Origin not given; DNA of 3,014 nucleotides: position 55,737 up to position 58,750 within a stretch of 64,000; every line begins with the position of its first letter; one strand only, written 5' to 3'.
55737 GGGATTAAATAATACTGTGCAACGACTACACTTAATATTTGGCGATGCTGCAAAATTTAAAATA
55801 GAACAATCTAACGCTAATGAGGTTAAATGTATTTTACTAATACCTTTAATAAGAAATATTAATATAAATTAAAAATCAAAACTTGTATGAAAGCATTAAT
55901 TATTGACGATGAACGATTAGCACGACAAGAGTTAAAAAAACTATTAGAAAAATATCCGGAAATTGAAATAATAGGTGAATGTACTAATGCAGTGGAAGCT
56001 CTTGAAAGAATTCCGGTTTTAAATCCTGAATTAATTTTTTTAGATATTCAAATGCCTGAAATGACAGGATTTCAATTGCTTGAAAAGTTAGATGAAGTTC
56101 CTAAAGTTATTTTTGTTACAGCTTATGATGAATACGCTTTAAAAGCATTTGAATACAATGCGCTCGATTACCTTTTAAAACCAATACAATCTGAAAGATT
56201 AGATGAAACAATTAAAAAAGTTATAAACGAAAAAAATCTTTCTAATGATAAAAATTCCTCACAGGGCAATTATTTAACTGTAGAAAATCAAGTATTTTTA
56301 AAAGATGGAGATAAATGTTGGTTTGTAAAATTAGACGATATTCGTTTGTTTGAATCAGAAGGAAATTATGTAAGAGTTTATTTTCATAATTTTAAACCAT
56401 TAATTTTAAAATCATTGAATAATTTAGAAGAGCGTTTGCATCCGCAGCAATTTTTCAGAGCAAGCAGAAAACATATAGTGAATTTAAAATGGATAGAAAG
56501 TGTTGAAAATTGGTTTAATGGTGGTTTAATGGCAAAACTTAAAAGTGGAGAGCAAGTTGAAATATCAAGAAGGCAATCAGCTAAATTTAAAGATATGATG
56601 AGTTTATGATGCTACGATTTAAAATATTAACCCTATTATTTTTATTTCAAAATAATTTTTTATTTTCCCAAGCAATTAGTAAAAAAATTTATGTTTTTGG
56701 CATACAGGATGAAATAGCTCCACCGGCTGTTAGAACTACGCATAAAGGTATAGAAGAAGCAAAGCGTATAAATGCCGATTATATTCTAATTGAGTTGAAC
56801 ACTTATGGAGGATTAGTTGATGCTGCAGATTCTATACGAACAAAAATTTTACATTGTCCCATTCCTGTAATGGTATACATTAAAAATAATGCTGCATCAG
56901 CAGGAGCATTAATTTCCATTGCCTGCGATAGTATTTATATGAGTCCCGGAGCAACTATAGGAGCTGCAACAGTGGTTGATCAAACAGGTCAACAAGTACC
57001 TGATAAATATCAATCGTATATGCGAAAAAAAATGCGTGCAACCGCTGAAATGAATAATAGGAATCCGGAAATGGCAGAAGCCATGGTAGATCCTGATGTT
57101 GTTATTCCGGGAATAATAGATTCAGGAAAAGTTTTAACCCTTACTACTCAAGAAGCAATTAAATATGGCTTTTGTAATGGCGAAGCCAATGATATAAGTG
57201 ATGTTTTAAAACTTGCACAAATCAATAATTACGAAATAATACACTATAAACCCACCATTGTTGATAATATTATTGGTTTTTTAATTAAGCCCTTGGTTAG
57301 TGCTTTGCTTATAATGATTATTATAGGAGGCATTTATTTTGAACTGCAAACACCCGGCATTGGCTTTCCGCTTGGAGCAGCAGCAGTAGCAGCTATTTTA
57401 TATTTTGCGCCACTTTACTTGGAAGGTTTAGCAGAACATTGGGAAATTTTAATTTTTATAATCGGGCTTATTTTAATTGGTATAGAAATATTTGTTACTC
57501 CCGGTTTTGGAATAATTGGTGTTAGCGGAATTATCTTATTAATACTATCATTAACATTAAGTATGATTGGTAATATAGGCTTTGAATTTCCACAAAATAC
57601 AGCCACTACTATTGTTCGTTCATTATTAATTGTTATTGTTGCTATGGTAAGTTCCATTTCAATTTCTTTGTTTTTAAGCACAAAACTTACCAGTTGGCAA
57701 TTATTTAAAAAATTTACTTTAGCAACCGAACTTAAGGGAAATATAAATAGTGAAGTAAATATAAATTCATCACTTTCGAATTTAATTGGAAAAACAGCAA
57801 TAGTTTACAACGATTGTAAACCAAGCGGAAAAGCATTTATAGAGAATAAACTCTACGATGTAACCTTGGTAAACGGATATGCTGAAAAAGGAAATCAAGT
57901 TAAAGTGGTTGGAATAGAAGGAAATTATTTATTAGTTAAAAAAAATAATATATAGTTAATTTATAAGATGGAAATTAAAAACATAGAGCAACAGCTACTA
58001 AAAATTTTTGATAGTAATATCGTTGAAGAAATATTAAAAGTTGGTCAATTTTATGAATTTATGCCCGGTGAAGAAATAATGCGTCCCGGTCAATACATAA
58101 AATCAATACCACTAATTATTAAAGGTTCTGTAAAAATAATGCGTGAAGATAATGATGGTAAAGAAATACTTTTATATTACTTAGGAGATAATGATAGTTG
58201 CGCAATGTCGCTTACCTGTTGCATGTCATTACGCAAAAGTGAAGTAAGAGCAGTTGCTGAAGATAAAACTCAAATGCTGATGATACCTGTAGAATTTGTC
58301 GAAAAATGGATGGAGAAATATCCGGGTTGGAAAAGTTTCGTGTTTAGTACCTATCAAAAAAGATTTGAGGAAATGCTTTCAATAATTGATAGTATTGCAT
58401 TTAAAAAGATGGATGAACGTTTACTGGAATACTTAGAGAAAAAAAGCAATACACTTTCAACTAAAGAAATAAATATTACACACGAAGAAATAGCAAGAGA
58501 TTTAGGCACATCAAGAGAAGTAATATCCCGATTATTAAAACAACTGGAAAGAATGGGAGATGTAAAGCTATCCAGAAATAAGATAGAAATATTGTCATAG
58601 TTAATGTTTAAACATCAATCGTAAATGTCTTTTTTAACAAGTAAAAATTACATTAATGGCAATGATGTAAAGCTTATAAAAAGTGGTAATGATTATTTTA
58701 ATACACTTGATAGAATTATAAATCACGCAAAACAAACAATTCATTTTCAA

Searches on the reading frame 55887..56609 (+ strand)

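Call 49: search_protein_families(library=pfam, proteins=[window:55887-56609:+], max_evalue=0.0001)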
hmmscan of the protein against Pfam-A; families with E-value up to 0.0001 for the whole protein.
window:55887-56609:+ (240 aa): 2 families
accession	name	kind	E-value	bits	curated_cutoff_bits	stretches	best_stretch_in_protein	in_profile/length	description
PF04397.21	LytTR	-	1.1e-25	90.2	22.6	1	143-238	2-97/98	LytTr DNA-binding domain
PF00072.30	Response_reg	-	1.6e-24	86.7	30.2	1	4-109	2-110/111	Response regulator receiver domain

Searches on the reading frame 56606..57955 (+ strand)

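Call 49: search_protein_families(library=pfam, proteins=[window:56606-57955:+], max_evalue=0.0001)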
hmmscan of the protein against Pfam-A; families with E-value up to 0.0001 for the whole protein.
window:56606-57955:+ (449 aa): 4 families
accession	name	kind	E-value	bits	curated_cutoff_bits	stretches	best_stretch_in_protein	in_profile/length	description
PF25145.1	NfeD1b_N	-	2e-49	168.2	40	1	27-212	1-187/189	NfeD1b, N-terminal domain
PF24961.1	NfeD_membrane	-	7.1e-24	84.6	26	1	231-354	2-114/119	NfeD integral membrane domain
PF01957.25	NfeD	-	7.4e-11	42.5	29.1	1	392-446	3-57/57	NfeD-like C-terminal, partner-binding domain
PF01972.22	SDH_protease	-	2.3e-05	24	31.3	1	64-123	98-155/286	ClpP-like SDH-type serine proteinase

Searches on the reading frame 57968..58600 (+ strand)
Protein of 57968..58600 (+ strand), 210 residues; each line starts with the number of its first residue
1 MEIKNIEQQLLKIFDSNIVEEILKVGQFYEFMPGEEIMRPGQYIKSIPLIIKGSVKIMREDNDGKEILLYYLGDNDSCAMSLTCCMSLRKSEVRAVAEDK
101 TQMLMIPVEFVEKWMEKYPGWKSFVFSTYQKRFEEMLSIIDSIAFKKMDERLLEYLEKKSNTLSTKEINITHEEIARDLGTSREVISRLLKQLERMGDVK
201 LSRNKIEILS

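Call 49: search_protein_families(library=pfam, proteins=[window:57968-58600:+], max_evalue=0.0001)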
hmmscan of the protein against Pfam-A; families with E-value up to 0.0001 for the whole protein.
window:57968-58600:+ (210 aa): 3 families
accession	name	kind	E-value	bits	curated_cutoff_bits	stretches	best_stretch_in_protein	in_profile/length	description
PF13545.12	HTH_Crp_2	-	2.4e-10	40.6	27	1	151-209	2-62/70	Crp-like helix-turn-helix domain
PF00027.35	cNMP_binding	-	6.2e-10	39.4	27.5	1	30-118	3-89/89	Cyclic nucleotide-binding domain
PF00325.26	Crp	-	2.2e-06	27.7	21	1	170-197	3-30/32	Bacterial regulatory proteins, crp family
